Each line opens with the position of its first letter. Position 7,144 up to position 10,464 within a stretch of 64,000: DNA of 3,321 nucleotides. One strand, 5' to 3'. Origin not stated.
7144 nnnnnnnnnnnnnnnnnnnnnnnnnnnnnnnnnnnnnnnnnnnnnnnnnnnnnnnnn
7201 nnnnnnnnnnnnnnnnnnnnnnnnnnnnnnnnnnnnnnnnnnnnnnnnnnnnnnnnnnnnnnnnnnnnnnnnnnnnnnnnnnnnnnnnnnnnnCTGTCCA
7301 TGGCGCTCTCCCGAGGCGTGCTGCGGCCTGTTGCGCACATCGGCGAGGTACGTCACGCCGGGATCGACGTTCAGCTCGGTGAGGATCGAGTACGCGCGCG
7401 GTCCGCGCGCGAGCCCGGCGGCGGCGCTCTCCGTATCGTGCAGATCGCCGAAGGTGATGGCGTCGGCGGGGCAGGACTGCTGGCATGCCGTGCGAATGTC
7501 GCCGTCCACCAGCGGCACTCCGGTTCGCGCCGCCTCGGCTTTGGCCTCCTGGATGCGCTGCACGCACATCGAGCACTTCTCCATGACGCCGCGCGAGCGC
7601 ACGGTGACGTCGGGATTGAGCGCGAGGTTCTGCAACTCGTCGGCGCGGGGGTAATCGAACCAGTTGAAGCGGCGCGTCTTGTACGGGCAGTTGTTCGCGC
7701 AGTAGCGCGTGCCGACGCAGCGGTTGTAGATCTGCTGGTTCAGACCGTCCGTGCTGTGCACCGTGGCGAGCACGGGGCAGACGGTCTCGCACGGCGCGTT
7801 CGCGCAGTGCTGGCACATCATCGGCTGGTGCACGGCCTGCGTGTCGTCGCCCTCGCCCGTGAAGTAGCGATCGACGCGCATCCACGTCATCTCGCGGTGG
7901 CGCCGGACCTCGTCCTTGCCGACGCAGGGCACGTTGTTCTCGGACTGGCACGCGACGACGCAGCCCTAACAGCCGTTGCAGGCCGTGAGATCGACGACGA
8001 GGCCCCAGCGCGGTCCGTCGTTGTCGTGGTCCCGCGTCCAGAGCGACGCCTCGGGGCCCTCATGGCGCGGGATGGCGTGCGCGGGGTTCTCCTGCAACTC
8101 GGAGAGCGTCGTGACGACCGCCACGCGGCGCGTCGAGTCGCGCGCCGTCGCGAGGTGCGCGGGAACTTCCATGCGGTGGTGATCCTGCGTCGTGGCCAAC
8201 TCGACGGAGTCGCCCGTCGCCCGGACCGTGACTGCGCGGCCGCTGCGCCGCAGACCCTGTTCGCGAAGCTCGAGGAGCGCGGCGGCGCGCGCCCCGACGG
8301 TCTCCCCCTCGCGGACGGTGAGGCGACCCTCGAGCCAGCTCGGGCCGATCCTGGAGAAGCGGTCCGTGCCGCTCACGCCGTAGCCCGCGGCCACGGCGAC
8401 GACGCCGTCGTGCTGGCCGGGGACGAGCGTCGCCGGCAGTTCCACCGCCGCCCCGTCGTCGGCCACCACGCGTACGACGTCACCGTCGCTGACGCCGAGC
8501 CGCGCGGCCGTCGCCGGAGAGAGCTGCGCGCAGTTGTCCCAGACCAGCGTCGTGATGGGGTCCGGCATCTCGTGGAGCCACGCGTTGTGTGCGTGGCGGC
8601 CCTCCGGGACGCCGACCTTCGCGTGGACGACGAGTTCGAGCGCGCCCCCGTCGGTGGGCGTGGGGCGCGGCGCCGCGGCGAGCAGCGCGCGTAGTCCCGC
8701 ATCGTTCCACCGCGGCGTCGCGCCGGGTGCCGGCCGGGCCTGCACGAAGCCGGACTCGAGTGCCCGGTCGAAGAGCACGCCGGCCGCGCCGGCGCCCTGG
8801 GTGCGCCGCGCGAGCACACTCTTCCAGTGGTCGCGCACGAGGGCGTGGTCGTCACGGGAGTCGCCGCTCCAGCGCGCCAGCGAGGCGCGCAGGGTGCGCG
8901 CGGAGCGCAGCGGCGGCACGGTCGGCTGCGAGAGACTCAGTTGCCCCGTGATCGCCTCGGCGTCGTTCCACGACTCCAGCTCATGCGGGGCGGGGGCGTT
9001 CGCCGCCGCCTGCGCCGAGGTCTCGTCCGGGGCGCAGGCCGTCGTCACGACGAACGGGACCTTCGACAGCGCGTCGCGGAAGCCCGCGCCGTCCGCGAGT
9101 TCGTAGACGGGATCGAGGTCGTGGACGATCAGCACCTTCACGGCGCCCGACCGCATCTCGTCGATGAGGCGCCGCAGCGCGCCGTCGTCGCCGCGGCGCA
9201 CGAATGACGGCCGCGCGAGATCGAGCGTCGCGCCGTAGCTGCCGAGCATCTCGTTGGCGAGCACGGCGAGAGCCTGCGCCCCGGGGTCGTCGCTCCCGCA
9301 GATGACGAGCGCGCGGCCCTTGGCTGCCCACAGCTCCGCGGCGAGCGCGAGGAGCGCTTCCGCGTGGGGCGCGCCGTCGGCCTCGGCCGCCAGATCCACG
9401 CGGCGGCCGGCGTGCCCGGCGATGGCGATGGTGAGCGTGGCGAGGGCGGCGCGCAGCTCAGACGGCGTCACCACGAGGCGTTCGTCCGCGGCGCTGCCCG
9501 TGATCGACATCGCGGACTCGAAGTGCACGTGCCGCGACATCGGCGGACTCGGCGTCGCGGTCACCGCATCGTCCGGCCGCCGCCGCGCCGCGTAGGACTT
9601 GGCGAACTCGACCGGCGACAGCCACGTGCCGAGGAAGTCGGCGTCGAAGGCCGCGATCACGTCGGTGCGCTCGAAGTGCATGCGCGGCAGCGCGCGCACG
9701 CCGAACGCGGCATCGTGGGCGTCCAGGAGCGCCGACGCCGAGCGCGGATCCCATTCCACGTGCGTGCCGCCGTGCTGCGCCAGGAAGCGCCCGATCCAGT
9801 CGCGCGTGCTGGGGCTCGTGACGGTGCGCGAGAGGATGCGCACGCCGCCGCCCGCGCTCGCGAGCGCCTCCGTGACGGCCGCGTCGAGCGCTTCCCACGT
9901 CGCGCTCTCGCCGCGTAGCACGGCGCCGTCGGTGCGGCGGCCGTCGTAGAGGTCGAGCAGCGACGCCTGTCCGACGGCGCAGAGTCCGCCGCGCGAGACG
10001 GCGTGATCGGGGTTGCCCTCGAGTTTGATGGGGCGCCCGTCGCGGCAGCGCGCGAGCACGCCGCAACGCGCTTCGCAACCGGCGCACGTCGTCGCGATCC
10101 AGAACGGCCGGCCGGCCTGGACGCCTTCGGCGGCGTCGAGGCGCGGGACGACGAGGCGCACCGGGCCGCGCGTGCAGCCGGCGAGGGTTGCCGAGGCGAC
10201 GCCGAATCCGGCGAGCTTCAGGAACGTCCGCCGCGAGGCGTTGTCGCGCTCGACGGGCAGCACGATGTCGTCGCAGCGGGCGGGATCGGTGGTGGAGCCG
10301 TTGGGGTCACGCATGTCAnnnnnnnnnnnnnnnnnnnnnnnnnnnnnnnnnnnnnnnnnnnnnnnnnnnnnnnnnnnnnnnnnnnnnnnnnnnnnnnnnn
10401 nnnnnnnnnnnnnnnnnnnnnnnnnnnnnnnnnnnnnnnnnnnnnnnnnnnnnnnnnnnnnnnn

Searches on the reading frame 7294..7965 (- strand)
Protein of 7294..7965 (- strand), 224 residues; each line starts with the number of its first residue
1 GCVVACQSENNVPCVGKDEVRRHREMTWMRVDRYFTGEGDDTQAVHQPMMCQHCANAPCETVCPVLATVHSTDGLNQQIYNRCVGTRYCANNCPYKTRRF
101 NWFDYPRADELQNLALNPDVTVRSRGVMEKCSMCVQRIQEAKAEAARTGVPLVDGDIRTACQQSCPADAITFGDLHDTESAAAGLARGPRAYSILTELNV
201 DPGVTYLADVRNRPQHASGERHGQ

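Call 10: search_protein_families(library=pfam, proteins=[window:7294-7965:-])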
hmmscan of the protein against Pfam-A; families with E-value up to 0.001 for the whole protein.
window:7294-7965:- (224 aa): 5 families
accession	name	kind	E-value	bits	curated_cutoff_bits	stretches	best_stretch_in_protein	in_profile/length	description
PF13247.11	Fer4_11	-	6.4e-11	42.8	26.2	1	46-102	5-63/100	4Fe-4S dicluster domain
PF12838.12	Fer4_7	-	1.7e-08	35.2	27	0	82-169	1-52/52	4Fe-4S dicluster domain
PF25160.1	LdpA_Fe-S-bd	-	1.1e-06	28.8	27.6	0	56-96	6-41/49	LdpA Fe-S cluster-binding domain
PF13183.11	Fer4_8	-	4.1e-05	24.5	27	0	81-134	3-57/68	4Fe-4S dicluster domain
PF13187.11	Fer4_9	-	0.0002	21.7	27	0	82-135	1-41/52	4Fe-4S dicluster domain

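Call 14: search_protein_families(library=ncbifam, proteins=[window:7294-7965:-])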
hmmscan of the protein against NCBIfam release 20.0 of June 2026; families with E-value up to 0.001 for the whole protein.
window:7294-7965:- (224 aa): 23 families
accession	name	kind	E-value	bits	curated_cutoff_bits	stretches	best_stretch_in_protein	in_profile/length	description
NF041782.1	mnquin_red_QrcC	equivalog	2.9e-57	194.1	400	1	2-209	16-227/239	menaquinone reductase iron-sulfur cluster-binding subunit QrcC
NF045797.1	DsrO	equivalog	3.1e-35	121.7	200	1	2-207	60-234/235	sulfate reduction electron transfer complex DsrMKJOP subunit DsrO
NF041715.1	arsenate_red_ArrB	equivalog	2.5e-18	66.5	450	2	1-101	17-107/233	arsenate respiratory reductase iron-sulfur subunit ArrB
TIGR03149.1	cyt_nit_nrfC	equivalog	3e-17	62.7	377.6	1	2-203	54-212/225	cytochrome c nitrite reductase Fe-S protein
NF038355.1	FDH3_beta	equivalog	5.2e-15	55.9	240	1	1-177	17-166/180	formate dehydrogenase FDH3 subunit beta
NF011569.0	PRK14993.1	equivalog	9.6e-15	54.7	416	1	2-101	59-150/244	tetrathionate reductase subunit TtrB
TIGR02951.1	DMSO_dmsB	equivalog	1.1e-14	54.7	214.1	1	2-101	17-115/161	DMSO/selenate family reductase complex B subunit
NF008134.0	PRK10882.1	equivalog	4.8e-13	48.9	263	1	48-222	110-256/329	hydrogenase 2 operon protein HybA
TIGR03478.1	DMSO_red_II_bet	subfamily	6.7e-13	48.3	480.7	1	39-102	117-183/321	DMSO reductase family type II enzyme, iron-sulfur subunit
NF045715.1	sulf_resp_HmcB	equivalog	2.3e-12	46.7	420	1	18-178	76-201/307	sulfate respiration complex iron-sulfur protein HmcB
NF042979.1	EthbenzDh_ebdB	equivalog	1.7e-11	43.5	740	1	49-213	151-281/354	ethylbenzene dehydrogenase subunit beta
TIGR01660.1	narH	equivalog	1.8e-10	39.8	524.05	1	16-103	148-236/492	nitrate reductase subunit beta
TIGR01582.1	FDH-beta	equivalog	1.9e-07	30.5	334.7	1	38-178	80-185/283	formate dehydrogenase subunit beta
NF007658.0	PRK10330.1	equivalog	3.8e-07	29.8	260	1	46-96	53-102/181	electron transport protein HydN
NF009408.0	PRK12769.1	equivalog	4.4e-07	28.4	1003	1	42-138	47-128/659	formate-dependent uric acid utilization protein AegA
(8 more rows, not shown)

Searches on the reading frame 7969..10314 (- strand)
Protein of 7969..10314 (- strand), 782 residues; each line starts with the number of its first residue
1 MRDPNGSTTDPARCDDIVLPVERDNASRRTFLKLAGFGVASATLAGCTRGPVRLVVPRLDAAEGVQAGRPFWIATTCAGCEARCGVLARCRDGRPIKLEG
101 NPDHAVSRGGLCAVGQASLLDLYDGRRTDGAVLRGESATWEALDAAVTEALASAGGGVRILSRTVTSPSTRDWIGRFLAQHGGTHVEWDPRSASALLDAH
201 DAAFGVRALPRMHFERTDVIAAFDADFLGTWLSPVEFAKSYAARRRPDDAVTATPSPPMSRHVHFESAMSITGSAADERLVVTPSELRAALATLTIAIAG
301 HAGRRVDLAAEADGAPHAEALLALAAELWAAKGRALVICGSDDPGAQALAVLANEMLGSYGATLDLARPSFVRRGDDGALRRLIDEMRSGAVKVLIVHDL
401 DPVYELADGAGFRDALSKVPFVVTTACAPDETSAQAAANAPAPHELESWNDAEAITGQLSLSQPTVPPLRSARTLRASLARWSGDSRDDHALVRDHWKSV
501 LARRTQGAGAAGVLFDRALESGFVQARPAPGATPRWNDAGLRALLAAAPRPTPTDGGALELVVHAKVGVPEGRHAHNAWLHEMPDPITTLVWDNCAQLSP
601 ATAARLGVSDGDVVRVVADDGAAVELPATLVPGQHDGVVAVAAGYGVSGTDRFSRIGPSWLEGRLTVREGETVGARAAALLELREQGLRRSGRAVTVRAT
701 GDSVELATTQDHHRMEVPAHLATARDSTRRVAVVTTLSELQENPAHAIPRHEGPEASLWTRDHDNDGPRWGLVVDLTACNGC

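Call 10: search_protein_families(library=pfam, proteins=[window:7969-10314:-])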
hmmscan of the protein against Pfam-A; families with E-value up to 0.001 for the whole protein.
window:7969-10314:- (782 aa): 2 families
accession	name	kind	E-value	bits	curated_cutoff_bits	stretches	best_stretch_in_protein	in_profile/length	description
PF04879.21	Molybdop_Fe4S4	-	2.7e-10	40.5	22.7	1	72-118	3-49/55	Molybdopterin oxidoreductase Fe4S4 domain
PF01568.27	Molydop_binding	-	1e-07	32.4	26.8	1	594-647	30-82/110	Molydopterin dinucleotide binding domain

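Call 14: search_protein_families(library=ncbifam, proteins=[window:7969-10314:-])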
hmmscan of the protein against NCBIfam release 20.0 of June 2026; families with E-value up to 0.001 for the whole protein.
window:7969-10314:- (782 aa): 7 families
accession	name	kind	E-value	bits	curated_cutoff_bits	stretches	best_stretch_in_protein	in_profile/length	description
NF041783.2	mnquin_red_QrcB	equivalog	4.3e-34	117.7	440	1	71-656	51-663/695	menaquinone reductase molybdopterin-binding-like subunit QrcB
NF041714.1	arsenate_red_ArrA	equivalog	6.6e-16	57.6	1600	2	26-136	3-114/848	arsenate respiratory reductase molybdopterin-containing subunit ArrA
NF012032.0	PRK15488.1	equivalog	3.9e-13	48.3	694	1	26-130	3-101/759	thiosulfate reductase PhsA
TIGR01553.1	formate-DH-alph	equivalog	6.8e-10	37.4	814.2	1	27-125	3-103/1009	formate dehydrogenase-N subunit alpha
NF041513.1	formate_DH_Act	exception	4e-06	24.9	1400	1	74-146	44-117/1067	formate dehydrogenase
NF011567.1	PRK14991.1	equivalog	5.6e-06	24.4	1750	0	594-647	907-959/1022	tetrathionate reductase subunit TtrA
TIGR01591.1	Fdh-alpha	equivalog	2.5e-05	22.6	666.25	0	382-446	374-438/672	formate dehydrogenase subunit alpha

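Call 16: find_related_loci(query=window:7969-10314:-, collection=genome_contigs, flank=10000)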
Query window:7969-10314:- (782 aa) in genome_contigs; peptide patterns used: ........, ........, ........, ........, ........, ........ (x = any residue, [..] = any of these).
46 stretches matched a pattern; 24 encode a relative of the query (tblastn E <= 1e-3); 24 distinct loci.
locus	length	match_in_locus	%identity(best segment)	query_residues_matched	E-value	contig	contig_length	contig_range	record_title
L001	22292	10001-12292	64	11-782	0e+0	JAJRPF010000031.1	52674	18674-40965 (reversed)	MAG: Planctomycetota bacterium isolate Dive100_bin1.14 k141_589269, whole genome shotgun sequence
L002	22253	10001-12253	52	16-782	0e+0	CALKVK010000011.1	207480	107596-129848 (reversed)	MAG TPA_asm: uncultured bacterium isolate SRR6227243_bin.30_CONCOCT_v1.1_MAG genome assembly, contig: ERZ795105.116, who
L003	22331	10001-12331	43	27-782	0e+0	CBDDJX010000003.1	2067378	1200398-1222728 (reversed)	MAG: Vicinamibacterales bacterium isolate a7a56a52-51ac-437a-86f2-86c2a83f30aa genome assembly, contig: contig_3, whole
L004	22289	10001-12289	43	27-782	0e+0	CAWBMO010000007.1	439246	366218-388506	MAG: uncultured Acidobacteriota bacterium isolate MFD02242.bin.2.314 genome assembly, contig: contig_9988, whole genome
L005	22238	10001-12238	41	22-782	3e-165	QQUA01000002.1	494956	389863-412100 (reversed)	MAG: Planctomycetota bacterium isolate PNC 15, whole genome shotgun sequence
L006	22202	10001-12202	32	24-782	6e-92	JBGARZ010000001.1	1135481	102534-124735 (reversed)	MAG: Polyangiales bacterium isolate MAG_AAO_H10.19 AAOH10-19_opera_contig_7, whole genome shotgun sequence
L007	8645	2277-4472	31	24-782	3e-84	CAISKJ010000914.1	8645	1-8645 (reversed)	MAG: uncultured delta proteobacterium isolate KT_bin-2017 genome assembly, contig: bin-2017:0914/1849, whole genome shot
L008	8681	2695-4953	33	24-782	3e-82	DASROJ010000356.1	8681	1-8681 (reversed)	MAG TPA_asm: Patescibacteria group bacterium isolate SMAG_U10265 k141_1591904, whole genome shotgun sequence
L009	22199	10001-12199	31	24-782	5e-80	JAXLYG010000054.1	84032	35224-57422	MAG: Polyangiales bacterium isolate STL-MYX7 C1.48.fa-54, whole genome shotgun sequence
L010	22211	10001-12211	31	24-782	1e-79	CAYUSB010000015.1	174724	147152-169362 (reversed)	MAG TPA_asm: uncultured Myxococcaceae bacterium isolate binchicken_co266_258 genome assembly, contig: NODE_182_length_17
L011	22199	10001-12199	30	24-782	2e-79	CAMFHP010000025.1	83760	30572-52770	MAG: uncultured Myxococcaceae bacterium isolate SRR9109402_bin.20_metaWRAP_v1.3_MAG genome assembly, contig: ERZ12289980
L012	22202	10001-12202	32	24-782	1e-77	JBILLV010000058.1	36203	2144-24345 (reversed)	MAG: Polyangiales bacterium isolate ME2017-08-08_3300044911_group7_bin125 Rohwer_bin1484_scaffold_906_c1, whole genome s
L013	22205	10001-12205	32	24-782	5e-77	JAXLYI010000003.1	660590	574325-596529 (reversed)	MAG: Polyangiales bacterium isolate STL-MYX9 C4.55.fa-3, whole genome shotgun sequence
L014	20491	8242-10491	31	13-782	2e-73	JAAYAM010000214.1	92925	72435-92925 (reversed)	MAG: Acidobacteria bacterium isolate AS06rmzACSIP_132 309124_AS06, whole genome shotgun sequence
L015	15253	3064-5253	31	24-782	2e-72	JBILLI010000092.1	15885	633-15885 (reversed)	MAG: Polyangiales bacterium isolate ME2017-07-27_3300044645_group7_bin3 Rohwer_bin1483_scaffold_3076_c1, whole genome sh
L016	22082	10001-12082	30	27-782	7e-72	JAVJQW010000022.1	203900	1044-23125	MAG: Deltaproteobacteria bacterium isolate D1-CHI-08 k141_7338, whole genome shotgun sequence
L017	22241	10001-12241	43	27-782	0e+0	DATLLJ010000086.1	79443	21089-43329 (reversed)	MAG TPA_asm: Vicinamibacterales bacterium isolate SMAG_U13745 k141_92067, whole genome shotgun sequence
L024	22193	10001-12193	29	24-782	9e-70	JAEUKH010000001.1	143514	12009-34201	MAG: Myxococcales bacterium isolate new MAG-90 k141_611529, whole genome shotgun sequence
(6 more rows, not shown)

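Call 46: search_solved_structures(query=window:7969-10314:-, max_evalue=0.00001)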
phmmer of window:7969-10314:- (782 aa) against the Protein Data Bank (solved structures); distinct sequences matched with E-value up to 0.00001: 18.
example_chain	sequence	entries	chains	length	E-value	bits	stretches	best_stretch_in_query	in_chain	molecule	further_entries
6f0k_B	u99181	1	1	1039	2.6e-85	290.5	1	25-782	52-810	Fe-S-cluster-containing hydrogenase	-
6btm_B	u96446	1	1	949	1.9e-82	281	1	49-648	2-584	Alternative Complex III subunit B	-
8k9e_B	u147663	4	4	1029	1.9e-79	271.1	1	23-782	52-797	Fe-S-cluster-containing hydrogenase components 1-like protein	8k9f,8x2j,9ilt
6lod_B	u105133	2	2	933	3.1e-71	244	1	50-782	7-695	Fe-S-cluster-containing hydrogenase components 1-like protein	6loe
6cz7_A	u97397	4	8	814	4.2e-12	48.4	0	68-133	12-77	ArrA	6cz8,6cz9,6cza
2vpw_A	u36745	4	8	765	4.7e-08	35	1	27-137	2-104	THIOSULFATE REDUCTASE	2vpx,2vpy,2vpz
9vap_A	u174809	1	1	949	2.1e-06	29.6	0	21-143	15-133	Formate dehydrogenase molybdopterin-binding subunit FdhA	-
8rcg_A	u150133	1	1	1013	2.6e-06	29.3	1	27-149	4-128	Formate dehydrogenase, alpha subunit, selenocysteine-containing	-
6sdr_A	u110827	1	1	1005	2.6e-06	29.2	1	27-149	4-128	Formate dehydrogenase, alpha subunit, selenocysteine-containing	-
8cm7_A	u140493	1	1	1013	2.6e-06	29.2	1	27-149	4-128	Formate dehydrogenase, alpha subunit, selenocysteine-containing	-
6sdv_A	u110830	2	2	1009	2.6e-06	29.2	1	27-149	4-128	Formate dehydrogenase, alpha subunit, selenocysteine-containing,Formate dehydrogenase, alp | Formate dehydrogenase, alpha subunit, selenocysteine-containing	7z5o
8cm4_A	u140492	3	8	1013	2.7e-06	29.2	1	27-149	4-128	Formate dehydrogenase, alpha subunit, selenocysteine-containing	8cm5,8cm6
9rk1_A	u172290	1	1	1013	2.7e-06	29.2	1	27-149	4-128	Formate dehydrogenase, alpha subunit, selenocysteine-containing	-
9rjz_A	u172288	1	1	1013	2.7e-06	29.2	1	27-149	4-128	Formate dehydrogenase, alpha subunit, selenocysteine-containing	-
30gj_A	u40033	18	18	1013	2.7e-06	29.2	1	27-149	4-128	Formate dehydrogenase, alpha subunit, selenocysteine-containing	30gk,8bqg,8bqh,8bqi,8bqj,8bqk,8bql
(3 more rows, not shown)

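Call 50: search_protein_families(library=pfam, proteins=[L001:18780-22202:+], max_evalue=0.00001)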
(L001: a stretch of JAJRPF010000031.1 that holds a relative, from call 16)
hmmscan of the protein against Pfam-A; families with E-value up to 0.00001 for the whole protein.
L001:18780-22202:+ (1141 aa): 5 families
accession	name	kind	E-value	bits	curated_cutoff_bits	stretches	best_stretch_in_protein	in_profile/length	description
PF07676.18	PD40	-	1.4e-44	149.6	20.9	2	76-111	2-38/38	WD40-like Beta Propeller Repeat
PF03572.23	Peptidase_S41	-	8.8e-20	71.4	24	1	955-1112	1-164/165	Peptidase family S41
PF14684.11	Tricorn_C1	-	5.6e-17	61.8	24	1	764-821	2-59/59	Tricorn protease C1 domain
PF25174.1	Beta-prop_THOC3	-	2.8e-15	56.5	305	0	326-391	85-151/272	THOC3 beta-propeller domain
PF00930.27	DPPIV_N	-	7.2e-12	45.1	22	0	318-371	30-84/354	Dipeptidyl peptidase IV (DPP IV) N-terminal region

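Call 52: search_protein_families(library=pfam, proteins=[L006:19519-21195:+, L006:18476-19477:+, L009:19537-21189:+, L014:16525-18180:+, L016:18377-20008:+, L024:19565-21244:+, L003:16802-17953:+, L004:16888-18174:+, L017:17006-18238:+], max_evalue=0.00001)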
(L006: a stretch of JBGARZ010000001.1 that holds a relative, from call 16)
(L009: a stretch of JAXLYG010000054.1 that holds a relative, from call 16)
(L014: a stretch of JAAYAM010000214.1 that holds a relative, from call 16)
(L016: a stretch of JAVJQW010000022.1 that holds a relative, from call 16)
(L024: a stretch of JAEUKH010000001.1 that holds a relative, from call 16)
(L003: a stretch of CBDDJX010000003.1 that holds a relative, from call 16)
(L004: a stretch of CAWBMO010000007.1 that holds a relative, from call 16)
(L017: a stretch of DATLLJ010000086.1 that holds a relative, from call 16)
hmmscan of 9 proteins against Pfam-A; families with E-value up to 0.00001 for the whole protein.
L006:19519-21195:+ (559 aa): 1 family
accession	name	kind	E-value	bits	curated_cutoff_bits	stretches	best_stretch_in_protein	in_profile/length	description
PF00115.25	COX1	-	9.8e-151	502.9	34.8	1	39-480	1-436/436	Cytochrome C and Quinol oxidase polypeptide I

L006:18476-19477:+ (334 aa): 3 families
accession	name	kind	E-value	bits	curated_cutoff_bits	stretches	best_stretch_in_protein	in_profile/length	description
PF00116.26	COX2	-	3.4e-13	50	22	1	124-188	45-109/120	Cytochrome C oxidase subunit II, periplasmic domain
PF00034.26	Cytochrom_C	-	8e-10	40.3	21.3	1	243-333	3-89/90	Cytochrome c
PF13442.11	Cytochrome_CBB3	-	2.9e-06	27.9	27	1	244-330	6-68/68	Cytochrome C oxidase, cbb3-type, subunit III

L009:19537-21189:+ (551 aa): 1 family
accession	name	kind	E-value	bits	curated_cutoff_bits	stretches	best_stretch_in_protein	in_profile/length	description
PF00115.25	COX1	-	1.3e-145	486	34.8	1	32-473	1-436/436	Cytochrome C and Quinol oxidase polypeptide I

L014:16525-18180:+ (552 aa): 1 family
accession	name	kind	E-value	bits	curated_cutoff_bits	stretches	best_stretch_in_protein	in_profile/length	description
PF00115.25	COX1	-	7.2e-148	493.5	34.8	1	46-489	1-436/436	Cytochrome C and Quinol oxidase polypeptide I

L016:18377-20008:+ (544 aa): 1 family
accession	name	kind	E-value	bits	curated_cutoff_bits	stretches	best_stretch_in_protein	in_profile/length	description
PF00115.25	COX1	-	7.1e-147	490.2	34.8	1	28-470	1-436/436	Cytochrome C and Quinol oxidase polypeptide I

L024:19565-21244:+ (560 aa): 1 family
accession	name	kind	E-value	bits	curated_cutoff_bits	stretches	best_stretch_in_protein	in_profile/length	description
PF00115.25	COX1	-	2.1e-150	501.9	34.8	1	39-480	1-436/436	Cytochrome C and Quinol oxidase polypeptide I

L003:16802-17953:+ (384 aa): 4 families
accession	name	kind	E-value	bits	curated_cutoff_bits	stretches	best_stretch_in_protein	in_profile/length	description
PF00441.29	Acyl-CoA_dh_1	-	6e-54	182.7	22.4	1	234-383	1-150/150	Acyl-CoA dehydrogenase, C-terminal domain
PF02771.21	Acyl-CoA_dh_N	-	6.9e-35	120.3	22.9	1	11-121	1-111/113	Acyl-CoA dehydrogenase, N-terminal domain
PF08028.16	Acyl-CoA_dh_2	-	1.4e-28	100.3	22.7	1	249-371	1-133/134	Acyl-CoA dehydrogenase, C-terminal domain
PF02770.24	Acyl-CoA_dh_M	-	9.6e-24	83.8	33.3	1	126-222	1-97/97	Acyl-CoA dehydrogenase, middle domain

L004:16888-18174:+ (429 aa): 4 families
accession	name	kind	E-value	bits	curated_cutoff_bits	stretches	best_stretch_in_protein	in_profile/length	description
PF00441.29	Acyl-CoA_dh_1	-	1.1e-55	188.3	22.4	1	279-428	1-150/150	Acyl-CoA dehydrogenase, C-terminal domain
PF02771.21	Acyl-CoA_dh_N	-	3.3e-33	114.9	22.9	1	56-166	1-111/113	Acyl-CoA dehydrogenase, N-terminal domain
PF08028.16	Acyl-CoA_dh_2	-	3.4e-29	102.3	22.7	1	294-416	1-133/134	Acyl-CoA dehydrogenase, C-terminal domain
PF02770.24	Acyl-CoA_dh_M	-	3.5e-25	88.4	33.3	1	171-267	1-97/97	Acyl-CoA dehydrogenase, middle domain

L017:17006-18238:+ (411 aa): 4 families
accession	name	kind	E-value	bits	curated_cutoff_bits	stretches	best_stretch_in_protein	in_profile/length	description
PF00441.29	Acyl-CoA_dh_1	-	1.6e-54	184.5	22.4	1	261-410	1-150/150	Acyl-CoA dehydrogenase, C-terminal domain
PF02771.21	Acyl-CoA_dh_N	-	2.6e-33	115.2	22.9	1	39-149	2-112/113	Acyl-CoA dehydrogenase, N-terminal domain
PF08028.16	Acyl-CoA_dh_2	-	1.4e-28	100.2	22.7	1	276-398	1-133/134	Acyl-CoA dehydrogenase, C-terminal domain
PF02770.24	Acyl-CoA_dh_M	-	4e-24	85.1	33.3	1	153-249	1-97/97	Acyl-CoA dehydrogenase, middle domain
